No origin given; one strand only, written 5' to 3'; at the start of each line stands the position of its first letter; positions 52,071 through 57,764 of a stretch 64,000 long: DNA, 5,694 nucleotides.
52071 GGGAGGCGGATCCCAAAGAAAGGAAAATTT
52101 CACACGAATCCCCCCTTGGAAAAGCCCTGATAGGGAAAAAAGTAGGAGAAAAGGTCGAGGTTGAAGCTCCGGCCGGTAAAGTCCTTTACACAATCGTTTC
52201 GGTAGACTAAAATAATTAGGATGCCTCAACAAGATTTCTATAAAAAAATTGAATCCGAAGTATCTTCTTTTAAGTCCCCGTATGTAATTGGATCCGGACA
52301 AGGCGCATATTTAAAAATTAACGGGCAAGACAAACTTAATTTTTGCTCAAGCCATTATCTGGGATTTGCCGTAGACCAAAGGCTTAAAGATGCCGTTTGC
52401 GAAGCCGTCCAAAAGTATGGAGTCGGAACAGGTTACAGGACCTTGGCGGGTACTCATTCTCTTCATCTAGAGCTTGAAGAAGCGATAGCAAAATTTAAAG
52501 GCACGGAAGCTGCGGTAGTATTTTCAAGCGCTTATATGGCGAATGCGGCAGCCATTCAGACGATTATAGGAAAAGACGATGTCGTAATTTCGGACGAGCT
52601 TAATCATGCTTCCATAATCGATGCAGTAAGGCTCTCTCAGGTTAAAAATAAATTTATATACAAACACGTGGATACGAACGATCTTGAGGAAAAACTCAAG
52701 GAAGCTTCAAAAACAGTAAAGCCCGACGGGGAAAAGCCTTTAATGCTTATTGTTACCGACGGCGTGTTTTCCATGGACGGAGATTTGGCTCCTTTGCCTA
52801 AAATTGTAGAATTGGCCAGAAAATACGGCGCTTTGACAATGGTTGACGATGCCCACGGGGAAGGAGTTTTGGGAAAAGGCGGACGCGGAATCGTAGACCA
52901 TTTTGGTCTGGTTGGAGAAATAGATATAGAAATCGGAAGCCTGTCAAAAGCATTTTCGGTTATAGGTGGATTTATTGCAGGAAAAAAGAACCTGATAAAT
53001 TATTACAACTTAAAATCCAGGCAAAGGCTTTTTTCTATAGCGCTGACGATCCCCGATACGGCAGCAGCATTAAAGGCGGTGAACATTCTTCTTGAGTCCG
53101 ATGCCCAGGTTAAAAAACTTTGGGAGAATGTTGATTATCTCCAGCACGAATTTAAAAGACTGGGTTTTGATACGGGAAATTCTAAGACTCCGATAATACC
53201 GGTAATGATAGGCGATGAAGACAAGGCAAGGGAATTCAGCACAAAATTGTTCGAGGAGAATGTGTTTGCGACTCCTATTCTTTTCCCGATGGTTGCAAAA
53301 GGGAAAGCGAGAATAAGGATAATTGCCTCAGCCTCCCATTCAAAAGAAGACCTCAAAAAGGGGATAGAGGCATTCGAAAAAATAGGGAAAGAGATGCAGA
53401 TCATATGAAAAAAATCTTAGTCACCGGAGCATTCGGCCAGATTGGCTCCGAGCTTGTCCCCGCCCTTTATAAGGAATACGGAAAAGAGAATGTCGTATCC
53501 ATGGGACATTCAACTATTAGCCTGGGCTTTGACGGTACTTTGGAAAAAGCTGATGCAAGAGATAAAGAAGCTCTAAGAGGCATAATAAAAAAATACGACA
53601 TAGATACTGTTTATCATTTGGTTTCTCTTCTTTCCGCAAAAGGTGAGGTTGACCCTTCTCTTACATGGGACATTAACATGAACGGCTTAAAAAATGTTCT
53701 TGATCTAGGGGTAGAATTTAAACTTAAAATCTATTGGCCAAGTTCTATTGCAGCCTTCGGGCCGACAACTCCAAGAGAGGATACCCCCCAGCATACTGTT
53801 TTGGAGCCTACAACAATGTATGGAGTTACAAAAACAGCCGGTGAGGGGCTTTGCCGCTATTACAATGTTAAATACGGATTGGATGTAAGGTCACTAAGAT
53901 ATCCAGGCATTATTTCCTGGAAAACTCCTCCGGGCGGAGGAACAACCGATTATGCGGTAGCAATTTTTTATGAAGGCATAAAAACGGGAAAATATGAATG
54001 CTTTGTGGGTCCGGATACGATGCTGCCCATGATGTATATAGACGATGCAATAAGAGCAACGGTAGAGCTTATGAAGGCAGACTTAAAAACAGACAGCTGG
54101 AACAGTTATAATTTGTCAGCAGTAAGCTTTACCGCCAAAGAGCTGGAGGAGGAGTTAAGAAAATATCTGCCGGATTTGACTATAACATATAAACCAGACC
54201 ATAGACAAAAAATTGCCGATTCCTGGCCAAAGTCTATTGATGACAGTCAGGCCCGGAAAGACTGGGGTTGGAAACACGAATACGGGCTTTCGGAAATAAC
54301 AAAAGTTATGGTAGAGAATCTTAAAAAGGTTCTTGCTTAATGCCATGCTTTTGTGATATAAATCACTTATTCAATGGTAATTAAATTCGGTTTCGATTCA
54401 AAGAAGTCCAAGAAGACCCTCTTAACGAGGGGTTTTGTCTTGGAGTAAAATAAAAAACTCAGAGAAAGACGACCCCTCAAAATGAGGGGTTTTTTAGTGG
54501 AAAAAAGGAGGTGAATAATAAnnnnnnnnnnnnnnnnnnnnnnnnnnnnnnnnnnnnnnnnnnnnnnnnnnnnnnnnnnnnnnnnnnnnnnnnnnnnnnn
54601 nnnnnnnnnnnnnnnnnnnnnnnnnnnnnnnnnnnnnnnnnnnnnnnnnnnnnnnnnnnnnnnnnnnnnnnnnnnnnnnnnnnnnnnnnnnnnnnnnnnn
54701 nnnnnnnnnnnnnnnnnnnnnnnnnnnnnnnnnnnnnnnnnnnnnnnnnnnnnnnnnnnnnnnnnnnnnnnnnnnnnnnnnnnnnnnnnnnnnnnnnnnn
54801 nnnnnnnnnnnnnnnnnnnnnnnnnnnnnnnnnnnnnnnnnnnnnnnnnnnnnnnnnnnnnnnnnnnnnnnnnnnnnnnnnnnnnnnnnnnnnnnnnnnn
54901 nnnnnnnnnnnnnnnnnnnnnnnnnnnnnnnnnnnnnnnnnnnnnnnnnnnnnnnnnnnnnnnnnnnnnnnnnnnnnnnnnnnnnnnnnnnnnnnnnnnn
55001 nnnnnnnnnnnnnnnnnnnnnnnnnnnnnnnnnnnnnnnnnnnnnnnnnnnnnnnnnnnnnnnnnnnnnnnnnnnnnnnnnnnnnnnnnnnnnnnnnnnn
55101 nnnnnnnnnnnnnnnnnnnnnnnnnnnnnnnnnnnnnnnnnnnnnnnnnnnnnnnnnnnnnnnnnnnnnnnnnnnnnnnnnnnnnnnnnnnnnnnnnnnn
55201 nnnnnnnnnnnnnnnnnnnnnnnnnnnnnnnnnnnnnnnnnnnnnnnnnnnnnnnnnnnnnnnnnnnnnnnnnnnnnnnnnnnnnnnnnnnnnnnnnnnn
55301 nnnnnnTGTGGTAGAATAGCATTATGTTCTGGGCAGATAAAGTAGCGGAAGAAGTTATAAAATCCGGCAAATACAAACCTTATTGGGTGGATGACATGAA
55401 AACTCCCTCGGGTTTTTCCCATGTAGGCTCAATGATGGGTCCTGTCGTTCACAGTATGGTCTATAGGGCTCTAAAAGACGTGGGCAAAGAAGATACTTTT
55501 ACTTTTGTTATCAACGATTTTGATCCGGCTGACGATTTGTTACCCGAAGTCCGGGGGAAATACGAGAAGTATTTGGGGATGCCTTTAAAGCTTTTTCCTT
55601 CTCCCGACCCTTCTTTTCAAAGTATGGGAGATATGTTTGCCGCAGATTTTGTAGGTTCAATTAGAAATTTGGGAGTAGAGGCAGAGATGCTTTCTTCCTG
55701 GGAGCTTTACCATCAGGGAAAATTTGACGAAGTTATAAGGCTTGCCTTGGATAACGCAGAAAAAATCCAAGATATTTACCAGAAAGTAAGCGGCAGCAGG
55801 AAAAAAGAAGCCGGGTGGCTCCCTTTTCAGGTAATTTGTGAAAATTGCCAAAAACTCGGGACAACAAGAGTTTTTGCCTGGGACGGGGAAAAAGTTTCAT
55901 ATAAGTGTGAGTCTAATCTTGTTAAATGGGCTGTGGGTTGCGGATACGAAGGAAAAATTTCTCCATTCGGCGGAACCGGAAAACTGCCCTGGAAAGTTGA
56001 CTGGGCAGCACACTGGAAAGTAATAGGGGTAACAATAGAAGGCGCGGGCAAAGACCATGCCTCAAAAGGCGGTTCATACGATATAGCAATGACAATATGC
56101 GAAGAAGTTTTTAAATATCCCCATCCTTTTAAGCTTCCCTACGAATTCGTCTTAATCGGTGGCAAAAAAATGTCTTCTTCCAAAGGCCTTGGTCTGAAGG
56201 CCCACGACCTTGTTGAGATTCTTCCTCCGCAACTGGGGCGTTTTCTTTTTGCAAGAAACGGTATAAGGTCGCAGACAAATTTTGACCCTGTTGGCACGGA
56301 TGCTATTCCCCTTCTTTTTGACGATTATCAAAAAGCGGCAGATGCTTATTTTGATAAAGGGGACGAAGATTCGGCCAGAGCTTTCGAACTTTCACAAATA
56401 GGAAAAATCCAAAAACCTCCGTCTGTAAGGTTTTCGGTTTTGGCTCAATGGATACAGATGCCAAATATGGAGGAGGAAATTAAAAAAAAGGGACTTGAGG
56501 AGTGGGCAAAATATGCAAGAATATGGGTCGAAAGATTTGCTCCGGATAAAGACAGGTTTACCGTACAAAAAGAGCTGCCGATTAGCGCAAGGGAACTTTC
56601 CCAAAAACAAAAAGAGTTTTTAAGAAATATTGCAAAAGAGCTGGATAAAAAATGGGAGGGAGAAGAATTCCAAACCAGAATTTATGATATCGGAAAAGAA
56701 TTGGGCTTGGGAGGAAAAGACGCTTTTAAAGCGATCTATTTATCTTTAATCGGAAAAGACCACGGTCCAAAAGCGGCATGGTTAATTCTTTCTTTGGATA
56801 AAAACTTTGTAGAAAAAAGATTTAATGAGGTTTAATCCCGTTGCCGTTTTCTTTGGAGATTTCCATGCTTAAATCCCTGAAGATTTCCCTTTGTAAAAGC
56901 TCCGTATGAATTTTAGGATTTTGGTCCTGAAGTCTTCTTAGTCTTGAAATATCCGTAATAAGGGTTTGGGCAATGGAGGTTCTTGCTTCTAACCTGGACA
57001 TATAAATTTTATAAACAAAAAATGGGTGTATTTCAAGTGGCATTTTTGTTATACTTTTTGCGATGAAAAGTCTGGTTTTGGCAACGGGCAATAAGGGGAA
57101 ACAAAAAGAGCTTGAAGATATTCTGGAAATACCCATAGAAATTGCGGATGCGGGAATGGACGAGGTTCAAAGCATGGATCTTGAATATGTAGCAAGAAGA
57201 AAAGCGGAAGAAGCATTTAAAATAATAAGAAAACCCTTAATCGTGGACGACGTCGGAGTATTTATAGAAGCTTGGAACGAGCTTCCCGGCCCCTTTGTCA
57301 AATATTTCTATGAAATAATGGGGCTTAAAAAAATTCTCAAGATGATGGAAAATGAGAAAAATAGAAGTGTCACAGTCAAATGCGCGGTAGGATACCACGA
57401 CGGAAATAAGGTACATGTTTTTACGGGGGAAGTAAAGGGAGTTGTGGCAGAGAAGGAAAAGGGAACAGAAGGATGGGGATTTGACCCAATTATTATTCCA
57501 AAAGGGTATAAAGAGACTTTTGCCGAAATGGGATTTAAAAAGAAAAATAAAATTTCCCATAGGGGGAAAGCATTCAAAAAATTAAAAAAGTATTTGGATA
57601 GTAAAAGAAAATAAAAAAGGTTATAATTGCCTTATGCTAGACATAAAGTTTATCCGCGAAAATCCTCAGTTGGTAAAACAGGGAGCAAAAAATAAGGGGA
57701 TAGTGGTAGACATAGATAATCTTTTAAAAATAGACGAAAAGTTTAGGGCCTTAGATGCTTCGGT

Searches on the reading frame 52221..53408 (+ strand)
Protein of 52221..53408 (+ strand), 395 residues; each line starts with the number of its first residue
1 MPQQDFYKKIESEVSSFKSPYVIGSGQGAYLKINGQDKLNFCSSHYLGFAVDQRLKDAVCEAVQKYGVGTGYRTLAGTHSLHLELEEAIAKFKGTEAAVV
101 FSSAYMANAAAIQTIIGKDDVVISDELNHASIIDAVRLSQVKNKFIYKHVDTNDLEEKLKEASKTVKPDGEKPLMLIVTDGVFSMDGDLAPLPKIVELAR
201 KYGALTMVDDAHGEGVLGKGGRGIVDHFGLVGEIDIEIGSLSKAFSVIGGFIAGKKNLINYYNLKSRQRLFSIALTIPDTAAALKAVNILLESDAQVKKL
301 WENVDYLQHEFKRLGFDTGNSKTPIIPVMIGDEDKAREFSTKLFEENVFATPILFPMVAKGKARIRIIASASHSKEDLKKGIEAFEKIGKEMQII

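Call 51: search_protein_families(library=pfam, proteins=[window:52221-53408:+], max_evalue=0.001)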
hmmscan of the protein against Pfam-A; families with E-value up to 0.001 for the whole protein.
window:52221-53408:+ (395 aa): 6 families
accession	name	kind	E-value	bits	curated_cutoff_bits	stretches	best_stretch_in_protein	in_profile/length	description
PF00155.27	Aminotran_1_2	-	1.1e-54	186.5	19.7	1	37-385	2-361/361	Aminotransferase class I and II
PF01212.27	Beta_elim_lyase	-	1.7e-07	31.3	27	1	82-261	34-218/288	Beta-eliminating lyase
PF01053.26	Cys_Met_Meta_PP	-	5.3e-07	28.9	27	1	84-217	56-181/381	Cys/Met metabolism PLP-dependent enzyme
PF01041.23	DegT_DnrJ_EryC1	-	7.3e-06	25.9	19.8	1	83-220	27-156/360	DegT/DnrJ/EryC1/StrS aminotransferase family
PF00266.25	Aminotran_5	-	2e-05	24.2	21.5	1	78-211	41-177/371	Aminotransferase class-V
PF01276.26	OKR_DC_1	-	0.00079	18.7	27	0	82-213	68-207/417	Orn/Lys/Arg decarboxylase, major domain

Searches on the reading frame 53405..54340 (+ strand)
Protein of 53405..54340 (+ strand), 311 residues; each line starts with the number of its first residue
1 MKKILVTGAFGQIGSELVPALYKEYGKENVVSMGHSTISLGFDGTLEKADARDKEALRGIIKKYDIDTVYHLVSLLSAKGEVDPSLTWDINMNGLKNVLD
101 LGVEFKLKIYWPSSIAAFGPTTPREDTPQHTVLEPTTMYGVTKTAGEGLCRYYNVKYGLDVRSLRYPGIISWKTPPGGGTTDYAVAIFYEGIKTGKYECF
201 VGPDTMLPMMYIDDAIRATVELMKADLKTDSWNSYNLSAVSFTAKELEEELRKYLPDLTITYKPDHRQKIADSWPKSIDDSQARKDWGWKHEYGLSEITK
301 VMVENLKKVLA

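Call 51: search_protein_families(library=pfam, proteins=[window:53405-54340:+], max_evalue=0.001)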
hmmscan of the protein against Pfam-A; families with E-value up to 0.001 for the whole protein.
window:53405-54340:+ (311 aa): 6 families
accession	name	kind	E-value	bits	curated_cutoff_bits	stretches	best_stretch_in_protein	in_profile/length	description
PF01370.27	Epimerase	-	3e-29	102.6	20.9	1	4-234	1-236/240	NAD dependent epimerase/dehydratase family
PF16363.11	GDP_Man_Dehyd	-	2e-20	74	27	1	5-302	1-332/332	GDP-mannose 4,6 dehydratase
PF04321.23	RmlD_sub_bind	-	1.8e-10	40.8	27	1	3-155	2-141/287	RmlD substrate binding domain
PF07993.18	NAD_binding_4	-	2.8e-06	27.1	20.1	1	65-217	88-256/258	Male sterility protein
PF02719.21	Polysacc_synt_2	-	4.1e-05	23.3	20.2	0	4-106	1-119/293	Polysaccharide biosynthesis protein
PF01073.25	3Beta_HSD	-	4.2e-05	23.2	22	1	5-148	1-155/280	3-beta hydroxysteroid dehydrogenase/isomerase family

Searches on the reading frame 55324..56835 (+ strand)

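Call 51: search_protein_families(library=pfam, proteins=[window:55324-56835:+], max_evalue=0.001)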
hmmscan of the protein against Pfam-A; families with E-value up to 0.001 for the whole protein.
window:55324-56835:+ (503 aa): 2 families
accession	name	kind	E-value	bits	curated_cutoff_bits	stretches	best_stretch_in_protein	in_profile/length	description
PF01921.24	tRNA-synt_1f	-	2.1e-88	297.1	27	1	2-358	2-358/360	tRNA synthetases class I (K)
PF19269.4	Anticodon_2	-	9.2e-06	26.5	23.6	1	415-501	42-138/141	Anticodon binding domain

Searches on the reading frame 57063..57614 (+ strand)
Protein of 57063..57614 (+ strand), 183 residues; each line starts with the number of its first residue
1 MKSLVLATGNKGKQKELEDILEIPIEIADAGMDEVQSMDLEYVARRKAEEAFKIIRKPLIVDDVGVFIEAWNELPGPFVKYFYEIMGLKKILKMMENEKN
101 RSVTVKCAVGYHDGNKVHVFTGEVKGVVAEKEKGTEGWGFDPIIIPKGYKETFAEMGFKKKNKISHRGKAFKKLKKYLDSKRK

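Call 51: search_protein_families(library=pfam, proteins=[window:57063-57614:+], max_evalue=0.001)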
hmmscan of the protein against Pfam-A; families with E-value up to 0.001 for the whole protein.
window:57063-57614:+ (183 aa): 1 family
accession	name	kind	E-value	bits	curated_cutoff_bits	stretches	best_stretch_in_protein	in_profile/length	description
PF01725.21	Ham1p_like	-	7.8e-49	166.5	22.5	1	4-177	1-186/186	Ham1 family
